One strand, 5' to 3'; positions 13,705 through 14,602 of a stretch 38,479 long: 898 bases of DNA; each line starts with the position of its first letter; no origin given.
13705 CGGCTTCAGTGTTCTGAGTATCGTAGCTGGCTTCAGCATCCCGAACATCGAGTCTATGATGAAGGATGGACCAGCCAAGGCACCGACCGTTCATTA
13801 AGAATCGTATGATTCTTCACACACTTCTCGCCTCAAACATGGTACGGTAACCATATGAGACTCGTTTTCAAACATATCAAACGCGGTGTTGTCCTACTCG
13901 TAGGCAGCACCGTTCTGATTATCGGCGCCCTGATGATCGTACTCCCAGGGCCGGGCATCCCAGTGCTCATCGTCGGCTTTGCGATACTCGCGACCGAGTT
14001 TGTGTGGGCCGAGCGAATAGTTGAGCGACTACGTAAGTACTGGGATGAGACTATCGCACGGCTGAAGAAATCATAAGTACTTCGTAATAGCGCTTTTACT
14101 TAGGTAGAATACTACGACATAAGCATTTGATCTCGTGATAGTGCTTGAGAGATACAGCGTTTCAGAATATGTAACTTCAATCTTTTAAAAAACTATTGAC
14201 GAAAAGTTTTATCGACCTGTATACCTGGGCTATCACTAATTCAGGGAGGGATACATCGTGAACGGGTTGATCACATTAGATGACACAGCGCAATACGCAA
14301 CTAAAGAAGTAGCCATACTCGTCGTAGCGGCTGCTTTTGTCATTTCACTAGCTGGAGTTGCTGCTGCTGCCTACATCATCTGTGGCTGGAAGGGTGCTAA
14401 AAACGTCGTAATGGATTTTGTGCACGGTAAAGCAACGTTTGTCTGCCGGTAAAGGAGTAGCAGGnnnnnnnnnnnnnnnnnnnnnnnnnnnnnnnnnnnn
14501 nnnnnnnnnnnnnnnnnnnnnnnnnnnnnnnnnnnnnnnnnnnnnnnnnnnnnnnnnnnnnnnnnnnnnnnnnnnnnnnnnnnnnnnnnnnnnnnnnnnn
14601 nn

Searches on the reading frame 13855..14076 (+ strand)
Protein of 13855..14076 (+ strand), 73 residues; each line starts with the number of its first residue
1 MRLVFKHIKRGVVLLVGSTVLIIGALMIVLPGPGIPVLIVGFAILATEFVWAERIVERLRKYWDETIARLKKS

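Call 3: search_protein_families(library=pfam, proteins=[window:13855-14076:+], max_evalue=1)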
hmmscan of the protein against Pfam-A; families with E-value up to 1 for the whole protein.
window:13855-14076:+ (73 aa): 3 families
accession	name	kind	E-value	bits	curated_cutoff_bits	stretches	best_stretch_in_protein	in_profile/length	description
PF09656.15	PGPGW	-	1.4e-16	60.2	23.3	1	10-61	1-52/53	Putative transmembrane protein (PGPGW)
PF07332.16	Phage_holin_3_6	-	0.011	16.2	28.4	1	11-72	44-110/116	Putative Actinobacterial Holin-X, holin superfamily III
PF18514.6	MDY2_C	-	0.34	11.2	25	1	52-66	23-37/38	Ubiquitin-like protein MDY2, C-terminal domain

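Call 4: search_protein_families(library=ncbifam, proteins=[window:13855-14076:+], max_evalue=1)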
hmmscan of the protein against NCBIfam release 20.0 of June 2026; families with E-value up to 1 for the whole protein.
window:13855-14076:+ (73 aa): 1 family
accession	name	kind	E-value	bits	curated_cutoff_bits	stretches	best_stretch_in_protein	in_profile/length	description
TIGR02611.1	TIGR02611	hypoth_equivalog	4.7e-14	52.2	70.6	1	6-71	21-86/121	TIGR02611 family protein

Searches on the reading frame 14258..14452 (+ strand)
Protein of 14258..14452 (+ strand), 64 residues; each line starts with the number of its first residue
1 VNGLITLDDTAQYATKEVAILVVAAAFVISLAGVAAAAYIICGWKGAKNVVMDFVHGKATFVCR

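Call 3: search_protein_families(library=pfam, proteins=[window:14258-14452:+], max_evalue=1)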
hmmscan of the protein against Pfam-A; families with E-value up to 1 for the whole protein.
window:14258-14452:+ (64 aa): 0 families

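Call 4: search_protein_families(library=ncbifam, proteins=[window:14258-14452:+], max_evalue=1)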
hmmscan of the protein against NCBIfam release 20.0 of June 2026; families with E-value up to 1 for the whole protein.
window:14258-14452:+ (64 aa): 1 family
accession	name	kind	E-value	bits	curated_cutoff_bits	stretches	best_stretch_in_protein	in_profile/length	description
NF040942.2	hypo_ExtJ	equivalog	0.69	10.3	52.5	1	16-42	2-28/77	selenite/tellurite reduction operon protein ExtJ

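Call 45: find_related_loci(query=A4, collection=metagenome_contigs, flank=5000)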
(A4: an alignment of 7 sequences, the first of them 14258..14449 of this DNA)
Query A4 (64 aa) in metagenome_contigs; peptide patterns used: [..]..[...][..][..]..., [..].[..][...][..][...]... (x = any residue, [..] = any of these).
92 stretches matched a pattern; 11 encode a relative of the query (tblastn E <= 1e-3); 11 distinct loci.
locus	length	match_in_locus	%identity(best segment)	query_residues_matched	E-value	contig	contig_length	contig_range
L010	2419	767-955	51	2-64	4e-19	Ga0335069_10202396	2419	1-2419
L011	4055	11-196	48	3-64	1e-17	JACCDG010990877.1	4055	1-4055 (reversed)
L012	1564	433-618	48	3-64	1e-17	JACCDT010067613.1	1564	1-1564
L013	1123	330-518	48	2-64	4e-17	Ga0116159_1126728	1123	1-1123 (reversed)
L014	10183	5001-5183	49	4-64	2e-16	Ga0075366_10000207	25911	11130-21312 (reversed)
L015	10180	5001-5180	50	5-64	9e-16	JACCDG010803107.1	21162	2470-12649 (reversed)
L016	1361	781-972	44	1-64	1e-15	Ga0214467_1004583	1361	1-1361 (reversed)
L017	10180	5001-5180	50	5-64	9e-16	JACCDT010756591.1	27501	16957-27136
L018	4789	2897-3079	44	4-64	2e-15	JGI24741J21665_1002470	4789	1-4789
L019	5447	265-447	44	4-64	5e-14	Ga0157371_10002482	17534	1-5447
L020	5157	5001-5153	45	4-54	2e-11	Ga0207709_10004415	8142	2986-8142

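Call 57: find_homologous_proteins(query=A4, max_evalue=0.01)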
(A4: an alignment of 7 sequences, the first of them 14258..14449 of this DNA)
Query A4 (7 sequences) (64 aa, profile of the alignment): 71 proteins with E <= 0.01 among 4297 candidates.
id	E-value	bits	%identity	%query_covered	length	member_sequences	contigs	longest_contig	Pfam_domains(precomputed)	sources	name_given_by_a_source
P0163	2.0e-33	132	54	98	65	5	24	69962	-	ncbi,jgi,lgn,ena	jgi:hypothetical protein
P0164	2.9e-32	128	56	95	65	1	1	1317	-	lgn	-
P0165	3.0e-31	125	98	100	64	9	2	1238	-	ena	-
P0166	4.9e-31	125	95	95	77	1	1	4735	-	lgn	-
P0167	1.1e-30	123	48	100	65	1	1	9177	-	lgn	-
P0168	1.1e-30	123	55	100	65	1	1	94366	-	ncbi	-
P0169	3.3e-30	122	48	98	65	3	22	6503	-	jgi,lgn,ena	jgi:hypothetical protein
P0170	7.5e-30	121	48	100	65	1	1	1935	-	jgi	jgi:hypothetical protein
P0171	5.2e-29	118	86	100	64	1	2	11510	-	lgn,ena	-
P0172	1.1e-28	117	49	98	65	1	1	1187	-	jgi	-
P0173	1.8e-28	116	84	100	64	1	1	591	-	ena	-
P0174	3.0e-28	116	43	98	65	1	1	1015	-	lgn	-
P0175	5.4e-28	115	54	98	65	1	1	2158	-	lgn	-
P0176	6.8e-28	114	73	98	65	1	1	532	-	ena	-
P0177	8.6e-28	114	54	95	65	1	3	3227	-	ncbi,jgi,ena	-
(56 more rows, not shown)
